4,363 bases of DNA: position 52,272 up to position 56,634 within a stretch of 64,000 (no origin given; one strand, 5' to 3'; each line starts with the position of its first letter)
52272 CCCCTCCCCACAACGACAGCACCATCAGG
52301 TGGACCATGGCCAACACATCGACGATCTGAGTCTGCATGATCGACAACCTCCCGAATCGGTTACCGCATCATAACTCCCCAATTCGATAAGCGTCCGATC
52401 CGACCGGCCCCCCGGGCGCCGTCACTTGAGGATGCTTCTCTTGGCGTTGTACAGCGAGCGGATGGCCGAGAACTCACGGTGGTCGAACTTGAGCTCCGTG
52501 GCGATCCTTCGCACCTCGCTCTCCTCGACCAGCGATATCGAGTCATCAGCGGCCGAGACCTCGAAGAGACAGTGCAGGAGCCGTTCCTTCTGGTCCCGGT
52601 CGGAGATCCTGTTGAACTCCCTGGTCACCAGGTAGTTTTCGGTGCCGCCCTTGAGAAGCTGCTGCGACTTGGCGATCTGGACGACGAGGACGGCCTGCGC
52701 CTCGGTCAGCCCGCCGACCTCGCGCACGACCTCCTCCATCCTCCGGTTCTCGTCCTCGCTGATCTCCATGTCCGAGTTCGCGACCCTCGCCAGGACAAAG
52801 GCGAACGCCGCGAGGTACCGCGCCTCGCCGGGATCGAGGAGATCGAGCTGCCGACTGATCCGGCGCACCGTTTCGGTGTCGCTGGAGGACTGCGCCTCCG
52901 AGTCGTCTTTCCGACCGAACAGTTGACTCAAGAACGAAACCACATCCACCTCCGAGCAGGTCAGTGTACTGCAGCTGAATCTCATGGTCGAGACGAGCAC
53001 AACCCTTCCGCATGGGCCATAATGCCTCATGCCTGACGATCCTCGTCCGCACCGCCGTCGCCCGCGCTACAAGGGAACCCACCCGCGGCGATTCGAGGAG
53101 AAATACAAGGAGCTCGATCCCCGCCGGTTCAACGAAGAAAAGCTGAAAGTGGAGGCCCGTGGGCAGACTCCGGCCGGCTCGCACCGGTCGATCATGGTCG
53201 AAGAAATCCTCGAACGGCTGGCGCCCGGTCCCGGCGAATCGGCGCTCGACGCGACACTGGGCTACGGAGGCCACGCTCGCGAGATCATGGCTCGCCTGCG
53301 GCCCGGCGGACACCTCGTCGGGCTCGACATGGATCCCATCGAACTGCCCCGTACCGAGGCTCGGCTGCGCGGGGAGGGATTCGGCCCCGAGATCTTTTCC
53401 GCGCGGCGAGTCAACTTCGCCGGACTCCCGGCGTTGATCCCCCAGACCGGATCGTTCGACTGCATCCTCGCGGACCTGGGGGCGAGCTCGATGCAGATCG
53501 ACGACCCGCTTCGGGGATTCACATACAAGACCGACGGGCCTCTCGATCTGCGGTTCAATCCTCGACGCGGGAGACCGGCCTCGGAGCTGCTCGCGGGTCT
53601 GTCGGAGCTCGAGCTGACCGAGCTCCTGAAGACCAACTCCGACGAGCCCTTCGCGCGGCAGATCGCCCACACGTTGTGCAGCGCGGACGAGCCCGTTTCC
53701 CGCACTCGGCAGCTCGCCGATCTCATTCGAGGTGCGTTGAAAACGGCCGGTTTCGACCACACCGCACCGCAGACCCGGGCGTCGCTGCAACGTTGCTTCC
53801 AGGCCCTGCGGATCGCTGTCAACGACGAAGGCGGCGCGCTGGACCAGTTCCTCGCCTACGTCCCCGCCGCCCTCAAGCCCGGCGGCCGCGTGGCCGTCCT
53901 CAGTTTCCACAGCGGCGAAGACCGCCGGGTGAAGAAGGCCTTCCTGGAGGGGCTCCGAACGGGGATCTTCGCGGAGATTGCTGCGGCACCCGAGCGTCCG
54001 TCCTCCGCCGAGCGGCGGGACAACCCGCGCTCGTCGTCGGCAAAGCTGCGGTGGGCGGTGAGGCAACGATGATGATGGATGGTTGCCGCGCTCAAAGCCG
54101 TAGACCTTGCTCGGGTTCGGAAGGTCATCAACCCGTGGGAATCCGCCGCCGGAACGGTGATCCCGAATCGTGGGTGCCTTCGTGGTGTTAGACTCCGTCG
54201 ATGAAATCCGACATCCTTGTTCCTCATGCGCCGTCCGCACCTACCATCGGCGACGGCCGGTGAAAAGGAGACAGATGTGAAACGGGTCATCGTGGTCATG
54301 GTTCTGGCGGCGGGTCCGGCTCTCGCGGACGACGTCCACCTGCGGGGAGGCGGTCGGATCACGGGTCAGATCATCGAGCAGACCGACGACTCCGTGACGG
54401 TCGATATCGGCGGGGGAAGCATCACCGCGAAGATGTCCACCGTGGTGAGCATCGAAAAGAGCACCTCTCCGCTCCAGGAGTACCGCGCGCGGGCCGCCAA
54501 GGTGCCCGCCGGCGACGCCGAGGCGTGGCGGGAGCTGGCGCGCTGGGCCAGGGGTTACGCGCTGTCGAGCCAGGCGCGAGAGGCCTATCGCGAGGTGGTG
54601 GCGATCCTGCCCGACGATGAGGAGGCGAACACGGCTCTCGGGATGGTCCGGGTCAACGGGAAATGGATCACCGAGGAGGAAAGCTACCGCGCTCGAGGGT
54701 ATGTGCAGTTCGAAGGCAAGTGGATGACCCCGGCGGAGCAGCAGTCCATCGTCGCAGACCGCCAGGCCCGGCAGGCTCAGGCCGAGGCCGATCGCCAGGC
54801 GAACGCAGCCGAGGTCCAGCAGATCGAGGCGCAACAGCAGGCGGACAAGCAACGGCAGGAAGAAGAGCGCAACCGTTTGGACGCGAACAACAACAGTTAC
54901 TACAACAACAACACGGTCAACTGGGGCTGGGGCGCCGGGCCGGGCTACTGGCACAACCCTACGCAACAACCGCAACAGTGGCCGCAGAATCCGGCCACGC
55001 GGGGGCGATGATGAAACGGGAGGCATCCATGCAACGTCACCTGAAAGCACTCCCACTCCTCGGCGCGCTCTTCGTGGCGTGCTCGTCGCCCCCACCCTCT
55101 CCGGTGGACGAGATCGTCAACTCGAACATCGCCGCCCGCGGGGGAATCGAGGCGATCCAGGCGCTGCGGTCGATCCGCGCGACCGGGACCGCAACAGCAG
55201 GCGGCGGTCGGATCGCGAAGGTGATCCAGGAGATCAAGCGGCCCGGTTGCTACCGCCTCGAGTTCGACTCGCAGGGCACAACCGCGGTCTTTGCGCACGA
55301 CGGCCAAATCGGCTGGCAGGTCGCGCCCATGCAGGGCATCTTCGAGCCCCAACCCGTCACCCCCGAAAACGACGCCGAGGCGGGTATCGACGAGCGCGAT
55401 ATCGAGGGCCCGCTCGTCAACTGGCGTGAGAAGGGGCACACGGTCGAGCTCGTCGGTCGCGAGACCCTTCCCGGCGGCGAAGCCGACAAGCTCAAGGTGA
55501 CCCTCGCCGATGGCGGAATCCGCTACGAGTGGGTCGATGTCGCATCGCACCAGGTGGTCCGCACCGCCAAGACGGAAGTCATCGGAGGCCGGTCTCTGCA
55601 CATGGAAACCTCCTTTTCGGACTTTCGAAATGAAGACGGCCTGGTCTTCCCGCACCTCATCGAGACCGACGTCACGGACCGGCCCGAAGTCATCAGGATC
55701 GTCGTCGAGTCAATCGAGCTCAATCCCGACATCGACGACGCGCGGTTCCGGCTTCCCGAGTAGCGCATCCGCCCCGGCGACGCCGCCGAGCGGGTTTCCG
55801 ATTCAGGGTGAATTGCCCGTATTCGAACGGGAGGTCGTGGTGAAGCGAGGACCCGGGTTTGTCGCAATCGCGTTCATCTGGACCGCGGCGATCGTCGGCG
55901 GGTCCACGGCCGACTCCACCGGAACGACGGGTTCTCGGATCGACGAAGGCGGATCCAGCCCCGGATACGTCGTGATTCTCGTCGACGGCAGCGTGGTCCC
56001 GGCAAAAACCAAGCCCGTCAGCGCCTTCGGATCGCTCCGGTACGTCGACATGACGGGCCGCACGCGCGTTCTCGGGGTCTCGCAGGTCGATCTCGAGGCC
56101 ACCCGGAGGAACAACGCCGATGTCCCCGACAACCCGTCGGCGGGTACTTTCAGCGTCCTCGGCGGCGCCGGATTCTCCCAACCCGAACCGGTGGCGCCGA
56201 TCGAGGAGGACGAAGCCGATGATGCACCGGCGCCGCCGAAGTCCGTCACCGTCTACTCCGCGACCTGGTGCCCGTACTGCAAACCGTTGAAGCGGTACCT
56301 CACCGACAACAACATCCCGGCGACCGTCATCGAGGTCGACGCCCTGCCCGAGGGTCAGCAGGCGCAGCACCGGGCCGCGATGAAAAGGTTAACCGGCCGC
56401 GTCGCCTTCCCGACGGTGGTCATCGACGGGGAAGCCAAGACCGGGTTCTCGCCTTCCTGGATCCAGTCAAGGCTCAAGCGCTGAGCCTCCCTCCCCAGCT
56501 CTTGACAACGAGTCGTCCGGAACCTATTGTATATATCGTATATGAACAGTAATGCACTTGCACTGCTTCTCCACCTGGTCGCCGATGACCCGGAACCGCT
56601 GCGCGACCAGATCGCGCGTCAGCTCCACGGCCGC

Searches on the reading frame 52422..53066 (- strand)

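Call 67: search_protein_families(library=pfam, proteins=[window:52422-53066:-], max_evalue=0.00001)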
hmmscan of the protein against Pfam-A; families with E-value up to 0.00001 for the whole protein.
window:52422-53066:- (214 aa): 1 family
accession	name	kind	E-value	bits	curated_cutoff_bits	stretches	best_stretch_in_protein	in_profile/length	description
PF05099.18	TerB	-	5.6e-17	62.6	24.4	1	87-203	3-117/118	Tellurite resistance protein TerB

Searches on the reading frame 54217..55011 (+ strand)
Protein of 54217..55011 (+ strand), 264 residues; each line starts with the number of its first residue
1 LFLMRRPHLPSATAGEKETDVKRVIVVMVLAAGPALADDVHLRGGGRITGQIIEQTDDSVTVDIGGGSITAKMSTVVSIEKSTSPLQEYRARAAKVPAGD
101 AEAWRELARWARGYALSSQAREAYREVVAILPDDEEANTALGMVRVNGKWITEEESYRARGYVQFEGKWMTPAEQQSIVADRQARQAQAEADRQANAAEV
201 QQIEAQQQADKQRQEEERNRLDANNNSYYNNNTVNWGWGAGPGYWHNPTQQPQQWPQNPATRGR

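Call 3: search_protein_families(library=pfam, proteins=[window:54217-55011:+], max_evalue=0.01)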
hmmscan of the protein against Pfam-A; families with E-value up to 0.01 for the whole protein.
window:54217-55011:+ (264 aa): 1 family
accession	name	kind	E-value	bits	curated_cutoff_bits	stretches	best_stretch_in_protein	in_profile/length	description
PF20297.4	MSSS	-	0.0037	17.4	26.8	0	38-74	3-40/42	MutS2 and Smr-associated SH3 domain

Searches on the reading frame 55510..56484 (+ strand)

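Call 3: search_protein_families(library=pfam, proteins=[window:55510-56484:+], max_evalue=0.01)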
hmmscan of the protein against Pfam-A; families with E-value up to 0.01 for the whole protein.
window:55510-56484:+ (324 aa): 4 families
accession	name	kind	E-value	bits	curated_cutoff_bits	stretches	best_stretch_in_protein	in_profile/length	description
PF00462.30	Glutaredoxin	-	2.7e-15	56.8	22.9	1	246-308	1-58/60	Glutaredoxin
PF13417.12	GST_N_3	-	0.00018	22.2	22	1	249-309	2-56/75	Glutathione S-transferase, N-terminal domain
PF13098.12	Thioredoxin_2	-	0.0018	19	27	1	246-306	9-82/104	Thioredoxin-like domain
PF13409.12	GST_N_2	-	0.0061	17.6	25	0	253-312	1-59/70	Glutathione S-transferase, N-terminal domain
